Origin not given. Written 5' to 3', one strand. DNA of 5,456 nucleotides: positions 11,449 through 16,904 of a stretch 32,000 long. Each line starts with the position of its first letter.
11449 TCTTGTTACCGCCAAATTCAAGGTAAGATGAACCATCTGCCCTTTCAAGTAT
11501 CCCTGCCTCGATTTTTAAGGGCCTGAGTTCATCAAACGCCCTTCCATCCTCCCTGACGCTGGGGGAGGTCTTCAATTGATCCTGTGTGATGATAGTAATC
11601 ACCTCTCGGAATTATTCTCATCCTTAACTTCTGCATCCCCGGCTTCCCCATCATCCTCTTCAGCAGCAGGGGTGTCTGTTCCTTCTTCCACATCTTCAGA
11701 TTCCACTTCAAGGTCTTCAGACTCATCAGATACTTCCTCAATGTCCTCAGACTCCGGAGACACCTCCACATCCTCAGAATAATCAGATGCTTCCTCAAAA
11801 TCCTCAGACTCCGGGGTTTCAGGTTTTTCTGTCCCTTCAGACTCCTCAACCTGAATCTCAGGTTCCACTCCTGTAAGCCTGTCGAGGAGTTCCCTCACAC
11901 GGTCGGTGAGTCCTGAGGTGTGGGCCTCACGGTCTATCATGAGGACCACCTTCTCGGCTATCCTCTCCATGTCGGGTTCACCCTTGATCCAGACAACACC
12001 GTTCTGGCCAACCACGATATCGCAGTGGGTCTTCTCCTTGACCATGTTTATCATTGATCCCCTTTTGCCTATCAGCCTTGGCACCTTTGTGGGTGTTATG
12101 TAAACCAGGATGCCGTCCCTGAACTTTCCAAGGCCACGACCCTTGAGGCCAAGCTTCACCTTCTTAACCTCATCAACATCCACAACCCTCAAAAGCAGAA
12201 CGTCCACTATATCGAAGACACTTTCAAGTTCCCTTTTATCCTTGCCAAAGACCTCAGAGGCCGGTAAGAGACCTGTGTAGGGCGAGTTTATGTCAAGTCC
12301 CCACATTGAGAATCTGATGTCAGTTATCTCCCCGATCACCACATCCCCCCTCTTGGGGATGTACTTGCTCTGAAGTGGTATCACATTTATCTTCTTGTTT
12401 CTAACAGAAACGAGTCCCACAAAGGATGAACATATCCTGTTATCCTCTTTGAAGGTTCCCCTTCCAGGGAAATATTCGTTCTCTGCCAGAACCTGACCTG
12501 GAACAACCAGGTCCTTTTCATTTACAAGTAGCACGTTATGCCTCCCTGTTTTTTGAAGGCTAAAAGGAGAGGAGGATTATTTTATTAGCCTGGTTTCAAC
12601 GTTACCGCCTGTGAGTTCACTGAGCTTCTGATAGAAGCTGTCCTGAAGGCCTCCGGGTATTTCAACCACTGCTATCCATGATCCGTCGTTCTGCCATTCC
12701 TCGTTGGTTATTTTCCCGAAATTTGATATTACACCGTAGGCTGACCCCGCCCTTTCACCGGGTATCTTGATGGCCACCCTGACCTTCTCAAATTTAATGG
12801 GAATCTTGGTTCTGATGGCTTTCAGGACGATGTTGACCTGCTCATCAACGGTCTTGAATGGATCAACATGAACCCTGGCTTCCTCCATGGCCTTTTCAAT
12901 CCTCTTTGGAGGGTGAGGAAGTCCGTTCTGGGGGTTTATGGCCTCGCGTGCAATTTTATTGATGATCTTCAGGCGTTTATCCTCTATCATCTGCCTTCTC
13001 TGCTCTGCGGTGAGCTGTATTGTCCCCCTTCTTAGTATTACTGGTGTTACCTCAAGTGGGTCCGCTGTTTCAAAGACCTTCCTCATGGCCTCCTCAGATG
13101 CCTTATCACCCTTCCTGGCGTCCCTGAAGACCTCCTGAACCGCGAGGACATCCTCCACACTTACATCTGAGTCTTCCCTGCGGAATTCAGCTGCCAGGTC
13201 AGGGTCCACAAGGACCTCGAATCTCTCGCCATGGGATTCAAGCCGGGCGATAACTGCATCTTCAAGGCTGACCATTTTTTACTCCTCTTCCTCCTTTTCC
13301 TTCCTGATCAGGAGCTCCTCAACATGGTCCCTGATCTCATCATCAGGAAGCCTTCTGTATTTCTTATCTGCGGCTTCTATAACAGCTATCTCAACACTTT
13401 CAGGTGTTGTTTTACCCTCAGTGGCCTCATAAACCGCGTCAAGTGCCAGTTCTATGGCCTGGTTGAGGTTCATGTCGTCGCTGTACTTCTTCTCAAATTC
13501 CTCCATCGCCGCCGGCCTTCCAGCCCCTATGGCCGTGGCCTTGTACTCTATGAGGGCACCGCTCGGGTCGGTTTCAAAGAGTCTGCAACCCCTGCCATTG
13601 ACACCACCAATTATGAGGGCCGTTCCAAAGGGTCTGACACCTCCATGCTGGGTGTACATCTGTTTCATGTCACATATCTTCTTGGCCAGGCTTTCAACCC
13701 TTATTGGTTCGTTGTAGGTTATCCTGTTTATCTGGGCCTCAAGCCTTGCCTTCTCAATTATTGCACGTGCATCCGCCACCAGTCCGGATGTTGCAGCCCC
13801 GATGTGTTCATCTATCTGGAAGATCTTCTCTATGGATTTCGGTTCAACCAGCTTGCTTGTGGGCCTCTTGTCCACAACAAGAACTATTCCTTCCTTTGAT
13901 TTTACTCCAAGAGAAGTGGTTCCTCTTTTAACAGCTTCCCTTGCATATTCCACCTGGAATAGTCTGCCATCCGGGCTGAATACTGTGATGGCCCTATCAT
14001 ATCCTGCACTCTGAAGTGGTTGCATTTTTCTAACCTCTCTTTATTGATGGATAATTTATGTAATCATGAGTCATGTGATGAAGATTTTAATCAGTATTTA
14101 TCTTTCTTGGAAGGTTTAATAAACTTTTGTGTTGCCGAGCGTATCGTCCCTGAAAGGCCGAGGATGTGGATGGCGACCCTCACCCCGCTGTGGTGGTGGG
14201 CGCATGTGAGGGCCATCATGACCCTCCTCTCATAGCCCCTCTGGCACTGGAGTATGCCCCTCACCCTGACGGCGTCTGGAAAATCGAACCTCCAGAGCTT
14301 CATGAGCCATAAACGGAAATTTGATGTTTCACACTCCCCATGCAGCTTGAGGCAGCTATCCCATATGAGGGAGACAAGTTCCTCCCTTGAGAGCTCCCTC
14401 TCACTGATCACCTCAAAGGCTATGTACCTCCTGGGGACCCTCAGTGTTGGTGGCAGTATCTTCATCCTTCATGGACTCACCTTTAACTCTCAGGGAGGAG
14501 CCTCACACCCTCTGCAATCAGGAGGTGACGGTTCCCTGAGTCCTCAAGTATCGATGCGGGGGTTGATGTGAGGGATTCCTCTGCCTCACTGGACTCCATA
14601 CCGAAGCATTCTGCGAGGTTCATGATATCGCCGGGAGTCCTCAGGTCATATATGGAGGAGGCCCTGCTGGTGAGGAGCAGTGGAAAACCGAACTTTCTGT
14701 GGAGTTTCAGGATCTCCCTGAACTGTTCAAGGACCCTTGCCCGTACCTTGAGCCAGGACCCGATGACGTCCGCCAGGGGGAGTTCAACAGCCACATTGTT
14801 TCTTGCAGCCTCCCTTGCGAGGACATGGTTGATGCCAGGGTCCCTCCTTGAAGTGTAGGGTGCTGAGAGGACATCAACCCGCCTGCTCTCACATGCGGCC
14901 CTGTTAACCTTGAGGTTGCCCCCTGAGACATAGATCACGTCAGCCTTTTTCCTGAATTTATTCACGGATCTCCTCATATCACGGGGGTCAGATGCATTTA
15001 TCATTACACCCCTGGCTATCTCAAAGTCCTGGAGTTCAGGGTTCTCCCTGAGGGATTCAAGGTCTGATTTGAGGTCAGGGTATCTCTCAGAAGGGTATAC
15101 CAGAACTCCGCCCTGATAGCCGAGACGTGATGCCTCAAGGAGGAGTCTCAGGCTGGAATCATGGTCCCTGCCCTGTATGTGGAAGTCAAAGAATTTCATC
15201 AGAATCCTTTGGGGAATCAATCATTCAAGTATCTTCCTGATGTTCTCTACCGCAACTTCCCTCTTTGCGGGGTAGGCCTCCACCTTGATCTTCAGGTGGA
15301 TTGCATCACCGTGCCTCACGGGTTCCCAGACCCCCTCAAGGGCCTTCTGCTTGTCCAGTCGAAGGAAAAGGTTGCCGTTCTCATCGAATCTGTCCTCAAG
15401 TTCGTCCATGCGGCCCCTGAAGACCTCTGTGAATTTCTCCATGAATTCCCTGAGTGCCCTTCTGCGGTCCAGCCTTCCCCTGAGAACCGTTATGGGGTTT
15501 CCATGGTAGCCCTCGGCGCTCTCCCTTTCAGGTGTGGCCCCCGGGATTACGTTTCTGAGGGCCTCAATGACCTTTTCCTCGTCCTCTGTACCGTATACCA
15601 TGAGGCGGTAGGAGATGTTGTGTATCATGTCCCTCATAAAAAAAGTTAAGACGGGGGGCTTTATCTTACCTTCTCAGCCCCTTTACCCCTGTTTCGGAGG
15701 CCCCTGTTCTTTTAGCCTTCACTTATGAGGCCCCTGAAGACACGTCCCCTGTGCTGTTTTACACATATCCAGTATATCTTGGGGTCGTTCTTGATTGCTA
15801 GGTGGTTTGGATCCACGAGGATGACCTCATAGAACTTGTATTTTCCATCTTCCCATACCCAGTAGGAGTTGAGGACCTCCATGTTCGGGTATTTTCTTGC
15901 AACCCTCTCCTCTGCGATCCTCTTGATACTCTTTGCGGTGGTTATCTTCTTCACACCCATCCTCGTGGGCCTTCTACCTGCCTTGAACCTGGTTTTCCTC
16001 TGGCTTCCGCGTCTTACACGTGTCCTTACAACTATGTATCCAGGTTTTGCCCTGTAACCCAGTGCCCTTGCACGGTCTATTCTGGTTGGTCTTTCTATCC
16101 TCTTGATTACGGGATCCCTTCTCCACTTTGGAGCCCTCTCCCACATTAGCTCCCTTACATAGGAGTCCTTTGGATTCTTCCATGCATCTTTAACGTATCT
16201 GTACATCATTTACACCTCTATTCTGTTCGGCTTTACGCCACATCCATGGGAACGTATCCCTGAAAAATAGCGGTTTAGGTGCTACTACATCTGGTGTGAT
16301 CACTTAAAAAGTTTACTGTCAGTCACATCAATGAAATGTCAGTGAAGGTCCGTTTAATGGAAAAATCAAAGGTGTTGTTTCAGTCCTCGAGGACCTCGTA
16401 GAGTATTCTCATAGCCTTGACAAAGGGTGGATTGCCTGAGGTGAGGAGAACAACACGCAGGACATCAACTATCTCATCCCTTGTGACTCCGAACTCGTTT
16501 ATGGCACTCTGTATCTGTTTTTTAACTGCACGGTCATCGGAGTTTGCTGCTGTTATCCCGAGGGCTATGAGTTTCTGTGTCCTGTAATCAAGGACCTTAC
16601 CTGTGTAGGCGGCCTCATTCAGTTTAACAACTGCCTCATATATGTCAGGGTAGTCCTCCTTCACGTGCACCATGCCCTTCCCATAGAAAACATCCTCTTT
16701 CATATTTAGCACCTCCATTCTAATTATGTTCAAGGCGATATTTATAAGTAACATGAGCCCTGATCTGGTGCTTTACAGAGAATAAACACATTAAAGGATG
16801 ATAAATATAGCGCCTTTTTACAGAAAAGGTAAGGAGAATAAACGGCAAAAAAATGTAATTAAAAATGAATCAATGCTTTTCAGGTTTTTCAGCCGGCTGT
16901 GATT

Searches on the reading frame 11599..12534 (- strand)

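Call 14: search_protein_families(library=pfam, proteins=[window:11599-12534:-], max_evalue=0.01)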
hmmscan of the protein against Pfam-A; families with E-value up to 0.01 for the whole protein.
window:11599-12534:- (311 aa): 6 families
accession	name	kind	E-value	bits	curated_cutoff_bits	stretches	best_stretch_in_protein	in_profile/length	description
PF22625.2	ECR1_N_2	-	2.1e-11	43.9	27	1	8-55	2-51/51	Exosome RNA binding protein RRP4 N-terminal domain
PF14382.12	ECR1_N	-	5.4e-11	42.5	27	1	9-44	1-37/38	Exosome complex exonuclease RRP4 N-terminal region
PF15985.11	KH_6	-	2e-10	41.3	27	1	141-187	1-45/47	KH domain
PF00013.35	KH_1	-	1.6e-07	31.4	21.5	1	146-195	6-62/66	KH domain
PF21266.3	RRP4_S1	-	1.4e-06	28.8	27.3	1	57-95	1-39/73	RRP4, S1 domain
PF07650.23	KH_2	-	0.004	17.4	22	1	140-184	25-69/78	KH domain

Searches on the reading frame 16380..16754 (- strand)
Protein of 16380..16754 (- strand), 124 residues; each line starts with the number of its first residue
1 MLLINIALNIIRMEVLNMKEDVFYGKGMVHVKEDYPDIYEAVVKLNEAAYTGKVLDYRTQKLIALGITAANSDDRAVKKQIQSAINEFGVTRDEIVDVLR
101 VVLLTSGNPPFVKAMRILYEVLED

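Call 85: search_protein_families(library=pfam, proteins=[window:16380-16754:-], max_evalue=0.001)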
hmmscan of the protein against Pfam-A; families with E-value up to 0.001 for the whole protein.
window:16380-16754:- (124 aa): 1 family
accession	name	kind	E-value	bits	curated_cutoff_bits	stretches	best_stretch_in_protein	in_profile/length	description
PF02627.25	CMD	-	4.3e-14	52.7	23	1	36-118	1-82/84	Carboxymuconolactone decarboxylase family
